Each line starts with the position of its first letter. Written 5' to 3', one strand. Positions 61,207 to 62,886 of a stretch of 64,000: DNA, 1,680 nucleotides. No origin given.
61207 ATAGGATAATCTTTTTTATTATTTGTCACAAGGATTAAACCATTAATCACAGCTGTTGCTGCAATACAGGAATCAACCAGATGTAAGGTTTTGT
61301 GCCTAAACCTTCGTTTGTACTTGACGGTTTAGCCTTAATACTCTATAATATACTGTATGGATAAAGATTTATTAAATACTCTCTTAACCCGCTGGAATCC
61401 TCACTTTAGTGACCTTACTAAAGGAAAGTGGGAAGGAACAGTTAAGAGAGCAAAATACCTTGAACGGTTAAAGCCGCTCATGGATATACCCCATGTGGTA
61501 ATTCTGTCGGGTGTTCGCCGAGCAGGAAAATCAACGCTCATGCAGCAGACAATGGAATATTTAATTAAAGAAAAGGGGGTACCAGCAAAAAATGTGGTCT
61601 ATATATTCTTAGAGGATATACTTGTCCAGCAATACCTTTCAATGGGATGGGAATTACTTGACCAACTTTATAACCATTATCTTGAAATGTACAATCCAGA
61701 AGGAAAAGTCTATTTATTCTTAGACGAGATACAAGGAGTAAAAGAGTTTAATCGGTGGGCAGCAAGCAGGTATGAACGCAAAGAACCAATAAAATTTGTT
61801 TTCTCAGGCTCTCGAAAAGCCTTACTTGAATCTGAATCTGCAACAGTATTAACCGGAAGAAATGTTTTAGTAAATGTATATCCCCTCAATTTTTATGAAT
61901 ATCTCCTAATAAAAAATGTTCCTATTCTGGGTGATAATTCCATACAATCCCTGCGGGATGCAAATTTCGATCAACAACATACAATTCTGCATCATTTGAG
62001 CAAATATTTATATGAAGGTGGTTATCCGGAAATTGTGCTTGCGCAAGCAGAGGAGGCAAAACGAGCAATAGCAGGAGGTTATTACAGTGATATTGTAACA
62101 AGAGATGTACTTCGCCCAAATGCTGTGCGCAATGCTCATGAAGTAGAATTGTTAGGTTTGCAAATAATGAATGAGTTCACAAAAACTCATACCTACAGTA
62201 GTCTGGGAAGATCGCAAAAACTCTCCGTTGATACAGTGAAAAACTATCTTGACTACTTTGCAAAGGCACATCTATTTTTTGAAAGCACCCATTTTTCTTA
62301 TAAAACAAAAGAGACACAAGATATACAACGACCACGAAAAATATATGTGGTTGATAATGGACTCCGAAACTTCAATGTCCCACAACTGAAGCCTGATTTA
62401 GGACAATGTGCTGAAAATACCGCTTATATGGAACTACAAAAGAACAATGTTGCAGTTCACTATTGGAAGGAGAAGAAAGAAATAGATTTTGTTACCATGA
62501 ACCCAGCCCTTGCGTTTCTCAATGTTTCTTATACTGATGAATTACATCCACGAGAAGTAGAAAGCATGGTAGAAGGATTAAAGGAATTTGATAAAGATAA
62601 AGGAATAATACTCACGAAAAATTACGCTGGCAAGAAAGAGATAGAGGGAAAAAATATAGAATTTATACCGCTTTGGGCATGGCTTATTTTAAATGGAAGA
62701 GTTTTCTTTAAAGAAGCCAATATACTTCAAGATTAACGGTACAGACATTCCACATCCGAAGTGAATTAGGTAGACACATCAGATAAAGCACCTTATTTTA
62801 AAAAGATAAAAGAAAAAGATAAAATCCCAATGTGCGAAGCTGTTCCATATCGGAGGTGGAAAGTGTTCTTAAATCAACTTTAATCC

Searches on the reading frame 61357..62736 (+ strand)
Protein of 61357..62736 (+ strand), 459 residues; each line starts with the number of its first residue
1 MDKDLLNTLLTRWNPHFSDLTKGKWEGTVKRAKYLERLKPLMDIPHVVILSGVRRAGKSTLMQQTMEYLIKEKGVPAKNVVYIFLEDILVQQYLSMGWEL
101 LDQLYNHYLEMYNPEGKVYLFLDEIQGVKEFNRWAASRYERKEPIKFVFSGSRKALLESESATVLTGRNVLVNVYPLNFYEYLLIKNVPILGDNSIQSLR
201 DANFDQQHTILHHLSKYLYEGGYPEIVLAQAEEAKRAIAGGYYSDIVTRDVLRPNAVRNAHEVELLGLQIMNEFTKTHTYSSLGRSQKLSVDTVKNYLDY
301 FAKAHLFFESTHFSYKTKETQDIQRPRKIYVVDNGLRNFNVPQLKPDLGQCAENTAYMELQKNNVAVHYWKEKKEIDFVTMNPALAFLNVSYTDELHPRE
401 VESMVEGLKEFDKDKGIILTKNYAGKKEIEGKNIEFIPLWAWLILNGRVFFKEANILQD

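Call 68: find_encoding_contigs(protein=window:61357-62736:+, flank=10000, max_places=1)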
Protein window:61357-62736:+ (459 aa): 1 contig read that carries it; 1 place shown.
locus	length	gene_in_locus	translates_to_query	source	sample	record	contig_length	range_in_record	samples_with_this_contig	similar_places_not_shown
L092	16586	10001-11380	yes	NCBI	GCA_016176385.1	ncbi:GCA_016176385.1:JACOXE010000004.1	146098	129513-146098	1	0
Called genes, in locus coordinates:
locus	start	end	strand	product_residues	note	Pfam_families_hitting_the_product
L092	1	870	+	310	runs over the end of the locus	PF01040:UbiA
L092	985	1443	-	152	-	-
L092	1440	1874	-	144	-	PF12802:MarR_2, PF22381:Staph_reg_Sar_Rot (weak), PF01047:MarR, PF13463:HTH_27 (weak)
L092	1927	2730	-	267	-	PF08308:PEGA, PF08239:SH3_3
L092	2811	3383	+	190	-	PF01551:Peptidase_M23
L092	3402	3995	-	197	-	PF03703:bPH_2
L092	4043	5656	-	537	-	PF00118:Cpn60_TCP1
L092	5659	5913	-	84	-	-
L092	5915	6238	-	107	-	PF00166:Cpn10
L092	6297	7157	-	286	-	-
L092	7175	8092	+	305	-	PF01565:FAD_binding_4, PF02873:MurB_C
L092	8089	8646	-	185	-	PF00561:Abhydrolase_1 (faint), PF06821:Ser_hydrolase, PF12697:Abhydrolase_6 (weak)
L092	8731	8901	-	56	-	-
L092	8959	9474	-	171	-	PF00186:DHFR_1, PF01872:RibD_C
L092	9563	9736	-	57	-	-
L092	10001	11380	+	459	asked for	PF13173:AAA_14, PF13635:DUF4143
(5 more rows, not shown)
